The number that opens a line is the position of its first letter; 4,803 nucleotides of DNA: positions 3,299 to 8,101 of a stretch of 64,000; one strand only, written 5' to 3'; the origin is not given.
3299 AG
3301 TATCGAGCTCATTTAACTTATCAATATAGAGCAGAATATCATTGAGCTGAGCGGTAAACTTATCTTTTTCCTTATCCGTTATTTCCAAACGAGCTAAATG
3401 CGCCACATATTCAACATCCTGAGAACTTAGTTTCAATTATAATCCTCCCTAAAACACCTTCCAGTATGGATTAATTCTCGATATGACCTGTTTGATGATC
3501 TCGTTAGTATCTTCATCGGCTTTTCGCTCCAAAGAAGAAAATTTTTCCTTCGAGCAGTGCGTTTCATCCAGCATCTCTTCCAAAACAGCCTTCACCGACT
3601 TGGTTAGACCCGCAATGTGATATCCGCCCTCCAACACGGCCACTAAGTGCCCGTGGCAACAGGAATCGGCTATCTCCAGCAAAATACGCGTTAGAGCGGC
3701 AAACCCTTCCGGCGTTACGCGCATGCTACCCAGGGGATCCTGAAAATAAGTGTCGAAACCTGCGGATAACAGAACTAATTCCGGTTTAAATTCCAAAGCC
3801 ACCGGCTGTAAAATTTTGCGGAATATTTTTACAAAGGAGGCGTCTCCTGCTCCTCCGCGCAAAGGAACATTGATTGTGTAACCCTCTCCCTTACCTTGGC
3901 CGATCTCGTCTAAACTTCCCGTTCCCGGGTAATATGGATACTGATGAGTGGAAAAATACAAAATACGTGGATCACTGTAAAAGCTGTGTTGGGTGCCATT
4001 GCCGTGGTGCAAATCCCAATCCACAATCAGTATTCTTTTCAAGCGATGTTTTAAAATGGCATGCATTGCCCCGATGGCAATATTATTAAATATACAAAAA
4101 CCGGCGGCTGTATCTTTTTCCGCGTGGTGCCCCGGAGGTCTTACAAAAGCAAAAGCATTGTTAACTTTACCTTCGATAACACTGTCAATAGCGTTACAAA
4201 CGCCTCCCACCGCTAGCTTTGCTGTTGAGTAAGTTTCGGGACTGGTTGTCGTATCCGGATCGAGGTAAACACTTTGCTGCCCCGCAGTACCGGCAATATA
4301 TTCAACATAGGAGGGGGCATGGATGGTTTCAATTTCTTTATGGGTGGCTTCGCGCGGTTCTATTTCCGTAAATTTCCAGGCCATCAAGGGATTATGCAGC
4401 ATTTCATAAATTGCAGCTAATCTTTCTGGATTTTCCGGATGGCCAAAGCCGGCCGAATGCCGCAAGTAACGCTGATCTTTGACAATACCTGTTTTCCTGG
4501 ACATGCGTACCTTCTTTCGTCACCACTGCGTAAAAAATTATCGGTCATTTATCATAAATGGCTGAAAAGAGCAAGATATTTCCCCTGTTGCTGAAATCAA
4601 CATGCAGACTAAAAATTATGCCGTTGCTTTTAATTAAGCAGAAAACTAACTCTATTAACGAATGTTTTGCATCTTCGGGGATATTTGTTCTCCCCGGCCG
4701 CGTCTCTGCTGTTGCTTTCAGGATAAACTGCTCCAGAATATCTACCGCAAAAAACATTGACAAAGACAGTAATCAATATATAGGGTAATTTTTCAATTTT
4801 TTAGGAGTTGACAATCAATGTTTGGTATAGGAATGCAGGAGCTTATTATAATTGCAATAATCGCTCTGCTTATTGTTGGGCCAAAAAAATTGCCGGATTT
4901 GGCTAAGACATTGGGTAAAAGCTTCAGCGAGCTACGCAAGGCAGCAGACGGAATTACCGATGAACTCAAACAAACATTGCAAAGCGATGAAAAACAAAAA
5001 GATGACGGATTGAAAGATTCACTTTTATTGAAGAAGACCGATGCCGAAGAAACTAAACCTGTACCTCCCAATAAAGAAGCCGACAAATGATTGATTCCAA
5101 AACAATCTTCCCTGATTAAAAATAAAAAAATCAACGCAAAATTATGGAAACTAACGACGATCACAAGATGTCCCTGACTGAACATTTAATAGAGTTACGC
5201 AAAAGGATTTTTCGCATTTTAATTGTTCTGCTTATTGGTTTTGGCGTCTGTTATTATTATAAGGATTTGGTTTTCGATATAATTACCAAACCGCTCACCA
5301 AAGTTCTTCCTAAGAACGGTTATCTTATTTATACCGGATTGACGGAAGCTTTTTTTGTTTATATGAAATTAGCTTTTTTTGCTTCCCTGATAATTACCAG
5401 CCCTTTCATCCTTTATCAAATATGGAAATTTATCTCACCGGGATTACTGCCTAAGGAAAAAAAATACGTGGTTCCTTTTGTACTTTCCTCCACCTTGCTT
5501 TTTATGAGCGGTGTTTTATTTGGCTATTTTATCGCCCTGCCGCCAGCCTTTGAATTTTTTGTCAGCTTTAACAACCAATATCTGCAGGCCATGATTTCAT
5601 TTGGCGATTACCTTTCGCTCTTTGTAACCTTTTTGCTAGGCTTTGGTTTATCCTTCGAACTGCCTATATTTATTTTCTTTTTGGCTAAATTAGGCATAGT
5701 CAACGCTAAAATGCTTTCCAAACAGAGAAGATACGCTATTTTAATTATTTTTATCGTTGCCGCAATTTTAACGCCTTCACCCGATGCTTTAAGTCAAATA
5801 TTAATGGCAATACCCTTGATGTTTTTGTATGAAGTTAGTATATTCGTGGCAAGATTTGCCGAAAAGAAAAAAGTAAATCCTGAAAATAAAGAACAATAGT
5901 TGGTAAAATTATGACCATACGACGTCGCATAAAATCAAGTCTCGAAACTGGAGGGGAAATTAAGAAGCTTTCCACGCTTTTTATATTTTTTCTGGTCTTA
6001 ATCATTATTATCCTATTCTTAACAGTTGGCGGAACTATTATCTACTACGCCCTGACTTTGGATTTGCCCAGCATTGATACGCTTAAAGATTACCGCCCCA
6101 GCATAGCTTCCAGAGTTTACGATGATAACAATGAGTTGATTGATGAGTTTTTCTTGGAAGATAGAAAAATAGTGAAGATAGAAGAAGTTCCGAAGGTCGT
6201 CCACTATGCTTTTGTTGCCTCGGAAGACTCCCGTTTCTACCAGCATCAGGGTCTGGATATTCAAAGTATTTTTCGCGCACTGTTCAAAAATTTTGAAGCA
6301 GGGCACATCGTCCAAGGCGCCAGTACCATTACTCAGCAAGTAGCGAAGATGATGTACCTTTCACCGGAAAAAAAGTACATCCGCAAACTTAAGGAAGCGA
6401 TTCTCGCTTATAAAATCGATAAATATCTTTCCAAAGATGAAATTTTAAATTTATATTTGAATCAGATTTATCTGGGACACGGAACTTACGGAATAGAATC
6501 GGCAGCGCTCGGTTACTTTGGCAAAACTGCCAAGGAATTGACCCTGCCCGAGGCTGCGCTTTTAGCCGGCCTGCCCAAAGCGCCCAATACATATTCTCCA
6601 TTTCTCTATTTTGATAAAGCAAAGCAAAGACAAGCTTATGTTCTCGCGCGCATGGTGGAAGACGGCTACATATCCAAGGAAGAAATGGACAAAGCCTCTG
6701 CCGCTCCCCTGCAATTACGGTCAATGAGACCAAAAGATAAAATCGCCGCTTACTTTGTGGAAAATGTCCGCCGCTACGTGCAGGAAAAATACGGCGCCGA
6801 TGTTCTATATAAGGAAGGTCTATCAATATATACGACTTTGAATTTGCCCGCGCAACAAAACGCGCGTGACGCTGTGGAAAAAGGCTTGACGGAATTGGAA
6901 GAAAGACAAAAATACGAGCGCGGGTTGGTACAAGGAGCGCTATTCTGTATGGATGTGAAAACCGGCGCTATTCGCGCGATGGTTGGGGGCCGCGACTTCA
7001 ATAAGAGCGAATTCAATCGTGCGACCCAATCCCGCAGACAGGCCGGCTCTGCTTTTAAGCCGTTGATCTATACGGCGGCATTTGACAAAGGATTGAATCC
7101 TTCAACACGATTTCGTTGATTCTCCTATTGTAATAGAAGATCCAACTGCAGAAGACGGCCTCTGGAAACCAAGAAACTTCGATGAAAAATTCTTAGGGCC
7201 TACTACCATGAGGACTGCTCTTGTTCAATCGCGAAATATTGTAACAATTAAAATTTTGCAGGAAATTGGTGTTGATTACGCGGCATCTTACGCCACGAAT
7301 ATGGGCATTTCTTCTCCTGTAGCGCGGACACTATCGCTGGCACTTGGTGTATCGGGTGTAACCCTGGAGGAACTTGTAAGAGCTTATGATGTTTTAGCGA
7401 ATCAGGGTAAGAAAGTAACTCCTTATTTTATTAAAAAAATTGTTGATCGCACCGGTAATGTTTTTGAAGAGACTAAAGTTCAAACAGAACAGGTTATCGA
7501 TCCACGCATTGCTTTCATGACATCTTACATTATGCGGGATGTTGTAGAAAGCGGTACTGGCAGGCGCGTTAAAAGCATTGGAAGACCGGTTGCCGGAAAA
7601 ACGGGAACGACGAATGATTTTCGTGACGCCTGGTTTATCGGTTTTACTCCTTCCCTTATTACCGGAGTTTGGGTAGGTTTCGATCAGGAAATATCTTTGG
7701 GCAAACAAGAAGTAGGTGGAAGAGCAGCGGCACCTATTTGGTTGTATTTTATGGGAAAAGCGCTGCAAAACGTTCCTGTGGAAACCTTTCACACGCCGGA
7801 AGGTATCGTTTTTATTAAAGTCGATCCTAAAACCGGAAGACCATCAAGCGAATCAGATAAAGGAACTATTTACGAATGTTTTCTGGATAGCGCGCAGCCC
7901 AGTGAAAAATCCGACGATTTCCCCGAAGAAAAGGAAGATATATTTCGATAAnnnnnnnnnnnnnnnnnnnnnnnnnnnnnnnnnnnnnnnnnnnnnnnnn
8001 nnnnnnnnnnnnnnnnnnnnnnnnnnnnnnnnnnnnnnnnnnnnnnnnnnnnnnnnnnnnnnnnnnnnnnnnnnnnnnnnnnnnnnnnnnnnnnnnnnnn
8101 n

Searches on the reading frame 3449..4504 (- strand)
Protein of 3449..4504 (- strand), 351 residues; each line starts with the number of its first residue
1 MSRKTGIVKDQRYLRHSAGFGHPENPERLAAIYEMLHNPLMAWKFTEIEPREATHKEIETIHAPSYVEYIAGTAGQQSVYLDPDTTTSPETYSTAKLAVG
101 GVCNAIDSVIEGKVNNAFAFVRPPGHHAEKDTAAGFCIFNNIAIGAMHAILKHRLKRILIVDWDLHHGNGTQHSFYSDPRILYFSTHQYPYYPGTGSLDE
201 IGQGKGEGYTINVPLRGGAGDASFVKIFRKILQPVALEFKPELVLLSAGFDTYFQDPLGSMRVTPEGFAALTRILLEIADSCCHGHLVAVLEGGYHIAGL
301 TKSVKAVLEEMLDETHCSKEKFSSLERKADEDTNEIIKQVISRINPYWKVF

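Call 73: search_protein_families(library=pfam, proteins=[window:3449-4504:-])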
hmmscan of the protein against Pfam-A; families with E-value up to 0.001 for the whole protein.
window:3449-4504:- (351 aa): 1 family
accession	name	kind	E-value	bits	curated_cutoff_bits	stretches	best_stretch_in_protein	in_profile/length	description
PF00850.24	Hist_deacetyl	-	1.4e-104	350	27.9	1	22-310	1-297/298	Histone deacetylase domain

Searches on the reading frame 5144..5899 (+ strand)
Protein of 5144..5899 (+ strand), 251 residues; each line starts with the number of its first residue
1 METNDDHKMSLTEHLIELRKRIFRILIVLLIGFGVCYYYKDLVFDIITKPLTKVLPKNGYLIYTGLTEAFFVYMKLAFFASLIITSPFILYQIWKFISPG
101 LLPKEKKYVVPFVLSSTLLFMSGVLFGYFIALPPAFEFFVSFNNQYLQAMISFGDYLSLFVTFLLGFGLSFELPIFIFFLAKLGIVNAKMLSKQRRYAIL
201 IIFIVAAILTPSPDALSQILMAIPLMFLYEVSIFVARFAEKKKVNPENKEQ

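Call 8: search_protein_families(library=pfam, proteins=[window:5144-5899:+])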
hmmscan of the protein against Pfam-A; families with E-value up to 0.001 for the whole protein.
window:5144-5899:+ (251 aa): 1 family
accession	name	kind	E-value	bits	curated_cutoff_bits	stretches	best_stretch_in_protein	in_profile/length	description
PF00902.23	TatC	-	8e-76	254.9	25.1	1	13-224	1-208/208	Sec-independent protein translocase protein (TatC)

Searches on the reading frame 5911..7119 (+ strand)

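Call 8: search_protein_families(library=pfam, proteins=[window:5911-7119:+])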
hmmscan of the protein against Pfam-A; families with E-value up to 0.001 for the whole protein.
window:5911-7119:+ (402 aa): 2 families
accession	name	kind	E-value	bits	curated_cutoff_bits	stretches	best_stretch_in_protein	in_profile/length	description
PF00912.28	Transgly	-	6.9e-66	221.5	27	1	75-248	3-177/178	Transglycosylase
PF00905.27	Transpeptidase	-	4.7e-10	39.6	22.1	1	343-400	2-65/299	Penicillin binding protein transpeptidase domain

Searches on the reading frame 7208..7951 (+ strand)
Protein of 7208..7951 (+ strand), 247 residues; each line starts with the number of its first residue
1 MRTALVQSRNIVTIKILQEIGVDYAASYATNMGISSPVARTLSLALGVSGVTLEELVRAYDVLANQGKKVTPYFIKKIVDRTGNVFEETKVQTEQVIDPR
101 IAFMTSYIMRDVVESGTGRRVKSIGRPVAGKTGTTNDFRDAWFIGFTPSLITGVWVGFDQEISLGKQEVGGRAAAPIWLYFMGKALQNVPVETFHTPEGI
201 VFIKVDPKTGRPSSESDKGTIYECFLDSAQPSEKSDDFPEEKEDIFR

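Call 8: search_protein_families(library=pfam, proteins=[window:7208-7951:+])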
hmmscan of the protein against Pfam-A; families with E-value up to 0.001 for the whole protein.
window:7208-7951:+ (247 aa): 1 family
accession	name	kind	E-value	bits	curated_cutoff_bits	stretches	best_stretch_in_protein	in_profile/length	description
PF00905.27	Transpeptidase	-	3.1e-24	86.2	22.1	1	1-149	95-267/299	Penicillin binding protein transpeptidase domain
